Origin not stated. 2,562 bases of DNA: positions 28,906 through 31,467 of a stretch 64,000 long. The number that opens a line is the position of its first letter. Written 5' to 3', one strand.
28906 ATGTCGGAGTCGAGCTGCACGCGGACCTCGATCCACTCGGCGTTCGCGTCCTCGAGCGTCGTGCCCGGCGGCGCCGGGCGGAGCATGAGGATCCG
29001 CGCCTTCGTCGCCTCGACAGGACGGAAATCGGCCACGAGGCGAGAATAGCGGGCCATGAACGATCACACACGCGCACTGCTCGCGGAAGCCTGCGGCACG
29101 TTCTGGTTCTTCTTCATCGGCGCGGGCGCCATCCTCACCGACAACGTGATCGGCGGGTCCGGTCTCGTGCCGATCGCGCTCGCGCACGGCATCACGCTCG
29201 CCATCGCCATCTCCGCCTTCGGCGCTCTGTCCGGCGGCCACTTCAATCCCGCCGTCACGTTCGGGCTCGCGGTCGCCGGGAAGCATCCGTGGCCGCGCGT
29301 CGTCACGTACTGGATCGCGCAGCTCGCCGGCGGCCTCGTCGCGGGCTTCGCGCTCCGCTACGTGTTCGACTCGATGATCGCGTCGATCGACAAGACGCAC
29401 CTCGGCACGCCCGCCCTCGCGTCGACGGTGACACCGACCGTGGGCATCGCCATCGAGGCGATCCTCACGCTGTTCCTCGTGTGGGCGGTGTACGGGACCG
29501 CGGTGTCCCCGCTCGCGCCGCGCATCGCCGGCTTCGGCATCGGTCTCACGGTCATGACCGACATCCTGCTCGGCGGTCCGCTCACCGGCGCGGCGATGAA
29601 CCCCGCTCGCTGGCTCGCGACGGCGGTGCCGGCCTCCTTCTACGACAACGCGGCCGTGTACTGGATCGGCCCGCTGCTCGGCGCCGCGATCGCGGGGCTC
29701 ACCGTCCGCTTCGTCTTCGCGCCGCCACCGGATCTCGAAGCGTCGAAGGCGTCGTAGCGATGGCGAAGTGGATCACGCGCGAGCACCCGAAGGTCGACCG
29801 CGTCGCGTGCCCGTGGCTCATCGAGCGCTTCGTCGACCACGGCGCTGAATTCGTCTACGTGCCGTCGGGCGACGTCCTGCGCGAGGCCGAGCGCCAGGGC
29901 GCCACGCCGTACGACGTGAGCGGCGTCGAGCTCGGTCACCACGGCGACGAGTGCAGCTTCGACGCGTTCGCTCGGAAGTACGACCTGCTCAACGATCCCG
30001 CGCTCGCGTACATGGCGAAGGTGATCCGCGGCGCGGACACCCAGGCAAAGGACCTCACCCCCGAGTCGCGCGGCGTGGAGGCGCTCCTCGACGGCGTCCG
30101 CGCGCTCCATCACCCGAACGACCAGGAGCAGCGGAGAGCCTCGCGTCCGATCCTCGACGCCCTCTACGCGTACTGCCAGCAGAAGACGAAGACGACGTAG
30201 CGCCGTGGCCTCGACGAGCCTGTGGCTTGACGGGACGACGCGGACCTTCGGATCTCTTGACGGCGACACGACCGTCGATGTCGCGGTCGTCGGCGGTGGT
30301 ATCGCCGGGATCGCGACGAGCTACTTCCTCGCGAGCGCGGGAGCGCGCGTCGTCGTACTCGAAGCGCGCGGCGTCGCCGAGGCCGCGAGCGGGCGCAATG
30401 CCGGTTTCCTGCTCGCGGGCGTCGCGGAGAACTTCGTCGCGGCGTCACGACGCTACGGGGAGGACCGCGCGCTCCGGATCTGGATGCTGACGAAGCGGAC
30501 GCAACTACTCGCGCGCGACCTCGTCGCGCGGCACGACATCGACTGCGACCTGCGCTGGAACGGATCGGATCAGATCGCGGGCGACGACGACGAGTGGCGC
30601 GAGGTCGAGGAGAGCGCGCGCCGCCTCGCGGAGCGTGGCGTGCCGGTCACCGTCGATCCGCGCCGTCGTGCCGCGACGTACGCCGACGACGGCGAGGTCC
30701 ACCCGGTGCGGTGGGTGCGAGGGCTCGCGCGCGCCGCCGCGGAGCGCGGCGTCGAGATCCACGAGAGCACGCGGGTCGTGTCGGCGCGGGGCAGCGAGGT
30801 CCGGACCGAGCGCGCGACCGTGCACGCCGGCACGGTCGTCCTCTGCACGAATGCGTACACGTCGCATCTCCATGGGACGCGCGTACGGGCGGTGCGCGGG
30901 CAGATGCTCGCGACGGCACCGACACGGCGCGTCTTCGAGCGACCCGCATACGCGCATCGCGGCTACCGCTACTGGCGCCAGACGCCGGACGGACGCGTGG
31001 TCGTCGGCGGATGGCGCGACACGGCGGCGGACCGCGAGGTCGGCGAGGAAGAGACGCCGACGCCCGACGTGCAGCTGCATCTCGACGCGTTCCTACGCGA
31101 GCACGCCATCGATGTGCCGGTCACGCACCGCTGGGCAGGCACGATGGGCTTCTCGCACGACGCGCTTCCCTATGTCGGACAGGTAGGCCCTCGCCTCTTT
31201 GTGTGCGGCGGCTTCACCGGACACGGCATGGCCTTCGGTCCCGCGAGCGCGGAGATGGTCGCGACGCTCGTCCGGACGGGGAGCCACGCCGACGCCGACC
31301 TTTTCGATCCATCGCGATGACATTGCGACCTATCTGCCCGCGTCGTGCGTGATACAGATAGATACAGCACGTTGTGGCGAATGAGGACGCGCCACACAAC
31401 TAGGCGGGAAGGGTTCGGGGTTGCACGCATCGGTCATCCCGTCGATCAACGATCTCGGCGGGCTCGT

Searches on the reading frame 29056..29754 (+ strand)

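Call 9: search_protein_families(library=pfam, proteins=[window:29056-29754:+], max_evalue=0.001)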
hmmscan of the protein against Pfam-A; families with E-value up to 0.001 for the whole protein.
window:29056-29754:+ (233 aa): 1 family
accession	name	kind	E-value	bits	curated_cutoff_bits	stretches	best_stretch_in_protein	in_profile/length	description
PF00230.25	MIP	-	1.5e-46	159.4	25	1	4-215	7-220/222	Major intrinsic protein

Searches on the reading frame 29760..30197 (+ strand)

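Call 9: search_protein_families(library=pfam, proteins=[window:29760-30197:+], max_evalue=0.001)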
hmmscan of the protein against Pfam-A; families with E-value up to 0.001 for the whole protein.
window:29760-30197:+ (146 aa): 1 family
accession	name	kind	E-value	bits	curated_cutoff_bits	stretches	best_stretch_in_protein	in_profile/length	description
PF09828.14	ChrB_C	-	1.1e-43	149.2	25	1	4-139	1-132/132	ChrB, C-terminal domain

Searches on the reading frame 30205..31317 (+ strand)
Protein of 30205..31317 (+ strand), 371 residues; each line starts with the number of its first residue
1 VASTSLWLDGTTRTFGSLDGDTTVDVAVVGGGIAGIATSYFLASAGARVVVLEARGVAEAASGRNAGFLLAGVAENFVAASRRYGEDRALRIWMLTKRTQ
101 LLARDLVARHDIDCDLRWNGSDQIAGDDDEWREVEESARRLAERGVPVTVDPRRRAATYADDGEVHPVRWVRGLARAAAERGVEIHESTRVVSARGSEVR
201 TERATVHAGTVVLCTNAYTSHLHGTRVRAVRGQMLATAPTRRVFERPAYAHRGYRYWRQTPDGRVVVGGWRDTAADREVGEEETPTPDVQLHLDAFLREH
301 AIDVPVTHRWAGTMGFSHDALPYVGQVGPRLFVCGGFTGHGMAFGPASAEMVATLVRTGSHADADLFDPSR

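Call 9: search_protein_families(library=pfam, proteins=[window:30205-31317:+], max_evalue=0.001)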
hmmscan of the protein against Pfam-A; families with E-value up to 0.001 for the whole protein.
window:30205-31317:+ (371 aa): 7 families
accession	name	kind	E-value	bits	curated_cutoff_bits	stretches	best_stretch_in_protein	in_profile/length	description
PF01266.30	DAO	-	7.8e-61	207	27.9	1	25-354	1-352/353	FAD dependent oxidoreductase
PF01494.25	FAD_binding_3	-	6.5e-06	26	22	1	24-59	2-37/349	FAD binding domain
PF13450.12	NAD_binding_8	-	1.1e-05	26.1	21.9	1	28-64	1-39/68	NAD(P)-binding Rossmann-like domain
PF07992.20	Pyr_redox_2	-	1.5e-05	25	26.1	1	25-56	2-33/291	Pyridine nucleotide-disulphide oxidoreductase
PF00070.33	Pyr_redox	-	0.00064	20.6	22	0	26-55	2-31/82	Pyridine nucleotide-disulphide oxidoreductase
PF00890.30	FAD_binding_2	-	0.00075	19.2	20.4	1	25-60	1-36/414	FAD binding domain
PF01946.23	Thi4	-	0.0009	19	26.2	0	13-55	7-50/235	Thi4 family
